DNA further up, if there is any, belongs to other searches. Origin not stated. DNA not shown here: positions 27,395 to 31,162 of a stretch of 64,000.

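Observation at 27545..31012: DUF3604 domain fused to a beta-lactamase/esterase-like serine hydrolase domain; second DUF3604 gene at window start fused to BNR repeats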

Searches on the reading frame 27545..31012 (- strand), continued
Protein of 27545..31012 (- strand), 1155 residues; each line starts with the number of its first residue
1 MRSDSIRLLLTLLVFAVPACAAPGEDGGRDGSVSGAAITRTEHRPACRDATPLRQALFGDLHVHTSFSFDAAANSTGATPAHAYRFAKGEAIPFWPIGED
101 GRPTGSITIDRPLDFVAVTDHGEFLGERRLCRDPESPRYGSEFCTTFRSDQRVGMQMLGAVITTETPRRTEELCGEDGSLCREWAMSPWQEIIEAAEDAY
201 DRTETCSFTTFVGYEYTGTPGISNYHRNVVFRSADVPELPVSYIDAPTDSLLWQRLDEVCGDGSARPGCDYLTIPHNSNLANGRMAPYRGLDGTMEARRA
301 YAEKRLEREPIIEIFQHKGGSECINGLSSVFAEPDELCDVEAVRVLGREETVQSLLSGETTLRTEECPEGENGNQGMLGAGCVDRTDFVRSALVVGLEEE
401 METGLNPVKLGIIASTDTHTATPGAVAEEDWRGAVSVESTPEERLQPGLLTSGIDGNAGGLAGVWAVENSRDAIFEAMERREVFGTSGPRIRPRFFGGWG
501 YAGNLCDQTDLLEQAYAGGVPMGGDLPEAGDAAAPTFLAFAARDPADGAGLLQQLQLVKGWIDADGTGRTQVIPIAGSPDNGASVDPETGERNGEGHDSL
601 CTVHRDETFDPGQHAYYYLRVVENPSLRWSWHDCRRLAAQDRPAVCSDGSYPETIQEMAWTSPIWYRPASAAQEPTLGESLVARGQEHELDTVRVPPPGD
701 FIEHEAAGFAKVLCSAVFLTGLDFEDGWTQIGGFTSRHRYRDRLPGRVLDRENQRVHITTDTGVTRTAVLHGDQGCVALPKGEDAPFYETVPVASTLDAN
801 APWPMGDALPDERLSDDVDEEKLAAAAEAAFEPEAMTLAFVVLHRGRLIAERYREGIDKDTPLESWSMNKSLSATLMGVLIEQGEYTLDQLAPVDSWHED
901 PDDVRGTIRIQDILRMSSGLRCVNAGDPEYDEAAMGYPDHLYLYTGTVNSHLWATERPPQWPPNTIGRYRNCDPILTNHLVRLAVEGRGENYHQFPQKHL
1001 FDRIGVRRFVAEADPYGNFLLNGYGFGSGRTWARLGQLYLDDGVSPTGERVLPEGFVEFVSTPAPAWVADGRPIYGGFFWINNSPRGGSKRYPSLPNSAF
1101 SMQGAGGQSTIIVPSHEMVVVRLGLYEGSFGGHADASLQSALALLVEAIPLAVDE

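Call 8: search_solved_structures(query=window:27545-31012:-, max_evalue=0.01, show_alignments=2)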
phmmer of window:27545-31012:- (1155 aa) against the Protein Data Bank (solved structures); distinct sequences matched with E-value up to 0.01: 20.
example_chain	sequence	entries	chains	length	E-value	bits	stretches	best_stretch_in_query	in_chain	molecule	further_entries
8rlj_A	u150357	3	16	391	1.1e-17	66.4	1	841-1120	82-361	Class C beta-lactamase-related serine hydrolase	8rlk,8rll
4gb7_A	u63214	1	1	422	6.5e-06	27.4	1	834-1122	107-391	6-aminohexanoate-dimer hydrolase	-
3vwl_A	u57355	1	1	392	8.3e-06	27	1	835-1133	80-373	6-aminohexanoate-dimer hydrolase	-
3vwm_A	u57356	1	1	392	8.3e-06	27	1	835-1133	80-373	6-aminohexanoate-dimer hydrolase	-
3vwn_X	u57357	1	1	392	9e-06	26.9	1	835-1133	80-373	6-aminohexanoate-dimer hydrolase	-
2zm0_A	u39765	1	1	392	9.4e-06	26.8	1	835-1133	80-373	6-aminohexanoate-dimer hydrolase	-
8dc1_A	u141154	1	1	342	1e-05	26.7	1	817-1064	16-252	Lsa45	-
2zm2_A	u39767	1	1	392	1.2e-05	26.5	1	835-1133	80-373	6-aminohexanoate-dimer hydrolase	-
1wyc_A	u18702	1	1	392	1.9e-05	25.8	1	835-1061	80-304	6-aminohexanoate-dimer hydrolase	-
3vwq_A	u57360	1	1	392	2.2e-05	25.6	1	835-1133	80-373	6-aminohexanoate-dimer hydrolase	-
3vwp_A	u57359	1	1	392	2.2e-05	25.6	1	835-1133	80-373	6-aminohexanoate-dimer hydrolase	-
3vwr_A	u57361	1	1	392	2.3e-05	25.5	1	835-1133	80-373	6-aminohexanoate-dimer hydrolase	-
2zma_A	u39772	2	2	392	2.5e-05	25.4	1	835-1133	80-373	6-aminohexanoate-dimer hydrolase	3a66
2zm9_A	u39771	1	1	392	3.2e-05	25.1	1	835-1133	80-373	6-aminohexanoate-dimer hydrolase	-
2zly_A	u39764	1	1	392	3.6e-05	24.9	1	835-1133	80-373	6-aminohexanoate-dimer hydrolase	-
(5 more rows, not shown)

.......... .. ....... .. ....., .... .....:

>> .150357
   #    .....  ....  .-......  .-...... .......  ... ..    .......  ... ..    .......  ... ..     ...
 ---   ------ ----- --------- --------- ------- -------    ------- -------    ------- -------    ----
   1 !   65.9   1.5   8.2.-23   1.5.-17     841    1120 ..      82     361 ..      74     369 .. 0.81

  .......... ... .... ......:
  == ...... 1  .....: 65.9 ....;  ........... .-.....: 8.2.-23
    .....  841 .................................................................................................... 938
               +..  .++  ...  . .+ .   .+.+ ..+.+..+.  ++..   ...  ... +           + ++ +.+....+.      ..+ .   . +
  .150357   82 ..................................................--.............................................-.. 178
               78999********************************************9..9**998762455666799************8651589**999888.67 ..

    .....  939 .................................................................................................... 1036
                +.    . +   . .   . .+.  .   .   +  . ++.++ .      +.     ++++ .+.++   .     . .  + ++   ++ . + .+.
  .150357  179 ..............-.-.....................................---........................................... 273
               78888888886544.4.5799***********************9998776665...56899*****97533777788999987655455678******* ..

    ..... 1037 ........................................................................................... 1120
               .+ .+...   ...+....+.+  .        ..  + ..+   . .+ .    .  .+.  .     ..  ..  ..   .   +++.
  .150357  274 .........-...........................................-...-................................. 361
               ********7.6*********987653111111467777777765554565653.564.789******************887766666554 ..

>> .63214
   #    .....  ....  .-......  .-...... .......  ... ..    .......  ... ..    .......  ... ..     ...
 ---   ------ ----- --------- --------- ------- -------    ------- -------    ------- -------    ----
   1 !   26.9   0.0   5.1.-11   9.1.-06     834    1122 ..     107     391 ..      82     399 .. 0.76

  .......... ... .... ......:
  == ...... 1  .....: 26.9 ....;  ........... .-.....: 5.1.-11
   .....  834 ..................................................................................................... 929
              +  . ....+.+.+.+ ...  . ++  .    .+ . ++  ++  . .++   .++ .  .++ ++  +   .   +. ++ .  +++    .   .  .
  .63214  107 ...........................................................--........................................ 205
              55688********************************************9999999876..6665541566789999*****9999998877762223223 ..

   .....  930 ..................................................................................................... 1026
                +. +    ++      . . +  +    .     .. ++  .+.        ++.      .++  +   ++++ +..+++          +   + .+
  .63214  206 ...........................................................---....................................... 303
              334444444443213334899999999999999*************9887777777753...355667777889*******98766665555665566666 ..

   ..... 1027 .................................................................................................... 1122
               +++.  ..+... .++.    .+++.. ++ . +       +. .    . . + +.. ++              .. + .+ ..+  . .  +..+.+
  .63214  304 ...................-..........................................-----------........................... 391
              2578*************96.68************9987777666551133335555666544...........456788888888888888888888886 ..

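Call 9: find_encoding_contigs(protein=P0003, flank=8000, max_places=3)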
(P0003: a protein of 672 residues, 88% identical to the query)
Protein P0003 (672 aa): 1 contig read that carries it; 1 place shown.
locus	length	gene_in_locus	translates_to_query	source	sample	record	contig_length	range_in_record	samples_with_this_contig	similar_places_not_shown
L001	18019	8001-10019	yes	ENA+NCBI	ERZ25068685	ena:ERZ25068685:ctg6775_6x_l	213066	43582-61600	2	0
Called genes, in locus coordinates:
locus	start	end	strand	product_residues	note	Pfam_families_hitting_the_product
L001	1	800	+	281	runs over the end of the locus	PF01694:Rhomboid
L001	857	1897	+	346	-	PF01118:Semialdhyde_dh, PF22698:Semialdhyde_dhC_1, PF02774:Semialdhyde_dhC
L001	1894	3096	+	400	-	PF01960:ArgJ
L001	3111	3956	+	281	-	PF00696:AA_kinase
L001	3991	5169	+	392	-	PF00202:Aminotran_3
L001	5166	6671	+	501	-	PF00206:Lyase_1, PF14698:ASL_C2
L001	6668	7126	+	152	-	PF01316:Arg_repressor, PF02863:Arg_repressor_C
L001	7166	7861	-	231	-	PF01625:PMSR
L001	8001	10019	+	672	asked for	PF12228:DUF3604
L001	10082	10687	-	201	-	PF00440:TetR_N, PF13305:TetR_C_33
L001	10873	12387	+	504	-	PF01839:FG-GAP (faint), PF13517:FG-GAP_3 (weak)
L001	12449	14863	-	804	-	PF19313:DUF5916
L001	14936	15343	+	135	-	-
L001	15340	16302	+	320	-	PF12804:NTP_transf_3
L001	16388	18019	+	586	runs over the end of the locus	PF00474:SSF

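Call 10: find_encoding_contigs(protein=P0005, flank=8000, max_places=3)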
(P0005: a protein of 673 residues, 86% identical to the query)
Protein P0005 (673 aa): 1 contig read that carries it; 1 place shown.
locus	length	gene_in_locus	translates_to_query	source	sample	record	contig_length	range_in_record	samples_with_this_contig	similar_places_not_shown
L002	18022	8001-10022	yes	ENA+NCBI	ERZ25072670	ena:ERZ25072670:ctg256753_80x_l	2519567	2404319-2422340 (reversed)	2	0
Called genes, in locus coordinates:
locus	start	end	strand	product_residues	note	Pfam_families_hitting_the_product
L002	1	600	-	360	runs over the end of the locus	-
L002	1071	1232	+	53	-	-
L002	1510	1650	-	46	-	-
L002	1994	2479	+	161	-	PF01527:HTH_Tnp_1 (weak)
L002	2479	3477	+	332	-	PF00665:rve, PF13683:rve_3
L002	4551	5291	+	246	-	-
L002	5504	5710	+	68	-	-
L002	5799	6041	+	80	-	-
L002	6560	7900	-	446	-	PF00557:Peptidase_M24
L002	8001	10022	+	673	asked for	PF12228:DUF3604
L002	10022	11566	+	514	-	PF00144:Beta-lactamase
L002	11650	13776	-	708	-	PF01011:PQQ, PF13360:PQQ_2, PF01011:PQQ, PF13570:Beta-prop_ACSF4 (weak), PF13442:Cytochrome_CBB3 (weak)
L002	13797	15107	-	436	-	PF02746:MR_MLE_N, PF13378:MR_MLE_C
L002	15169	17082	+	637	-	PF01011:PQQ, PF13570:Beta-prop_ACSF4 (faint), PF13360:PQQ_2 (weak), PF01011:PQQ, PF13360:PQQ_2 (weak)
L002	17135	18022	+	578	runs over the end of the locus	PF00486:Trans_reg_C, PF13431:TPR_17 (faint), PF13432:TPR_16 (faint), PF13428:TPR_14 (faint), PF00515:TPR_1 (faint), PF07719:TPR_2 (faint), PF13414:TPR_11 (faint), PF14559:TPR_19 (faint)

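Call 11: find_encoding_contigs(protein=P0001, flank=8000, max_places=3)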
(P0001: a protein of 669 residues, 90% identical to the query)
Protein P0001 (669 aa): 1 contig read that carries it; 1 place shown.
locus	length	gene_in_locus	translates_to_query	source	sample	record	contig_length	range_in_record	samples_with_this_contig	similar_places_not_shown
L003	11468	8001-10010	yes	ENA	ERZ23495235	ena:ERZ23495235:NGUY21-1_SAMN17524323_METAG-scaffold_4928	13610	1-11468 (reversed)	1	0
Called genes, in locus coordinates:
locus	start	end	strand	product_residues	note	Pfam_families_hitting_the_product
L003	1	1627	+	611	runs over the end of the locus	PF10101:DUF2339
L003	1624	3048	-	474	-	-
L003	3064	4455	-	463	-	PF00884:Sulfatase, PF01663:Phosphodiest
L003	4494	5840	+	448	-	PF05496:RuvB_N, PF13191:AAA_16 (faint), PF00004:AAA, PF16193:AAA_assoc_2, PF12002:MgsA_C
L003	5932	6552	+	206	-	PF00080:Sod_Cu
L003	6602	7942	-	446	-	PF00557:Peptidase_M24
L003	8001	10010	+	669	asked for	PF12228:DUF3604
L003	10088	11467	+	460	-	?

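Call 19: list_cluster_members(proteins=[window:27548-31012:-])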
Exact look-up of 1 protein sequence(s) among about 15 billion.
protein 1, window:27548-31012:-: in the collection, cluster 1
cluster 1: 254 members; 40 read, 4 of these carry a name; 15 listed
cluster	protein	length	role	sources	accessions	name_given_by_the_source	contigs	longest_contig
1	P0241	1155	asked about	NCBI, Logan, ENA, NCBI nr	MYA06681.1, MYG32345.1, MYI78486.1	MAG: DUF3604 domain-containing protein [Holophagales bacterium] | DUF3604 domain-containing protein [Holophagales bacterium]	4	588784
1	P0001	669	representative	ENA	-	-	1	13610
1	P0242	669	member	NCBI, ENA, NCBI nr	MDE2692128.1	MAG: DUF3604 domain-containing protein [Acidobacteriota bacterium] | DUF3604 domain-containing protein [Acidobacteriota bacterium]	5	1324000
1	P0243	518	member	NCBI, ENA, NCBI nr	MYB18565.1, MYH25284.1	MAG: serine hydrolase [Holophagales bacterium] | serine hydrolase [Holophagales bacterium]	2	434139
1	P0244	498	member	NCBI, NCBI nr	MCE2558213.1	MAG: serine hydrolase [Acidobacteria bacterium] | serine hydrolase [Acidobacteriota bacterium]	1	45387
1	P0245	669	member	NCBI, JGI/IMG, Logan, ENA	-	-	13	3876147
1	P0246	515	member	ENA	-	-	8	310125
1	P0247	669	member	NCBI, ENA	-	-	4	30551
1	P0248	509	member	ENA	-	-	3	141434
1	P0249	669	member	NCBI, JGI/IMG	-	-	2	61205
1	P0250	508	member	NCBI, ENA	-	-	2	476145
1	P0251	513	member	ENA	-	-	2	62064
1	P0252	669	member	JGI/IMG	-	-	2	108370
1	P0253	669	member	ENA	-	-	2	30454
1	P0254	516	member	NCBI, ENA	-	-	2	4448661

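Call 20: find_encoding_contigs(protein=P0241, flank=6000, max_places=6)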
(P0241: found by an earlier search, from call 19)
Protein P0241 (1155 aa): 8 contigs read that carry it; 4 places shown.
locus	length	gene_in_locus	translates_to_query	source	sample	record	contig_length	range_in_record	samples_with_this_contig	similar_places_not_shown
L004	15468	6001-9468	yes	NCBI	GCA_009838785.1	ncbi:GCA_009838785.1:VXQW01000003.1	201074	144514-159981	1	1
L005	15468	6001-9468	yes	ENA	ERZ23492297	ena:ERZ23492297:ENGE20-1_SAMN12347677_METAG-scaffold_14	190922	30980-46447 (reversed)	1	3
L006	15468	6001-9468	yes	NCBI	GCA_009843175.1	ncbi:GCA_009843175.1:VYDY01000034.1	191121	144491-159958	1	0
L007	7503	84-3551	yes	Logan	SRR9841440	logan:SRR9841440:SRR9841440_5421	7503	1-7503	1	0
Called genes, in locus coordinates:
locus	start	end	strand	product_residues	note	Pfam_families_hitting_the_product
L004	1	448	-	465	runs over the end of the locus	PF00884:Sulfatase, PF01663:Phosphodiest, PF14707:Sulfatase_C (faint)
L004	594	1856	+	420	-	PF05496:RuvB_N, PF13191:AAA_16 (faint), PF00004:AAA, PF07728:AAA_5 (faint), PF16193:AAA_assoc_2, PF12002:MgsA_C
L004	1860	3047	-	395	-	-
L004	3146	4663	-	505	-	PF00557:Peptidase_M24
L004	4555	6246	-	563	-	PF00557:Peptidase_M24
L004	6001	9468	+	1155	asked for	PF12228:DUF3604, PF00144:Beta-lactamase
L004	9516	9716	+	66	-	PF02604:PhdYeFM_antitox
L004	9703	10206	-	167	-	PF01850:PIN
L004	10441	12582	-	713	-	PF01011:PQQ, PF13360:PQQ_2, PF01011:PQQ, PF13570:Beta-prop_ACSF4, PF13360:PQQ_2 (weak), PF13442:Cytochrome_CBB3 (weak)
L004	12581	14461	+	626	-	PF01011:PQQ, PF13570:Beta-prop_ACSF4 (faint), PF13360:PQQ_2 (weak), PF01011:PQQ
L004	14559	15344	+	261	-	PF00486:Trans_reg_C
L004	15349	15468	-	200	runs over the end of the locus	PF00440:TetR_N, PF17932:TetR_C_24 (weak), PF13305:TetR_C_33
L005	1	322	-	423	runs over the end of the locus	PF00884:Sulfatase, PF01663:Phosphodiest (weak), PF14707:Sulfatase_C (faint)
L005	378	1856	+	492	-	PF05496:RuvB_N, PF13191:AAA_16 (faint), PF00004:AAA, PF07728:AAA_5 (faint), PF16193:AAA_assoc_2, PF12002:MgsA_C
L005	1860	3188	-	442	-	-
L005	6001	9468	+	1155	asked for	PF12228:DUF3604, PF00144:Beta-lactamase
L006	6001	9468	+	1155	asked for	PF12228:DUF3604, PF00144:Beta-lactamase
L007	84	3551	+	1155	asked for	PF12228:DUF3604, PF00144:Beta-lactamase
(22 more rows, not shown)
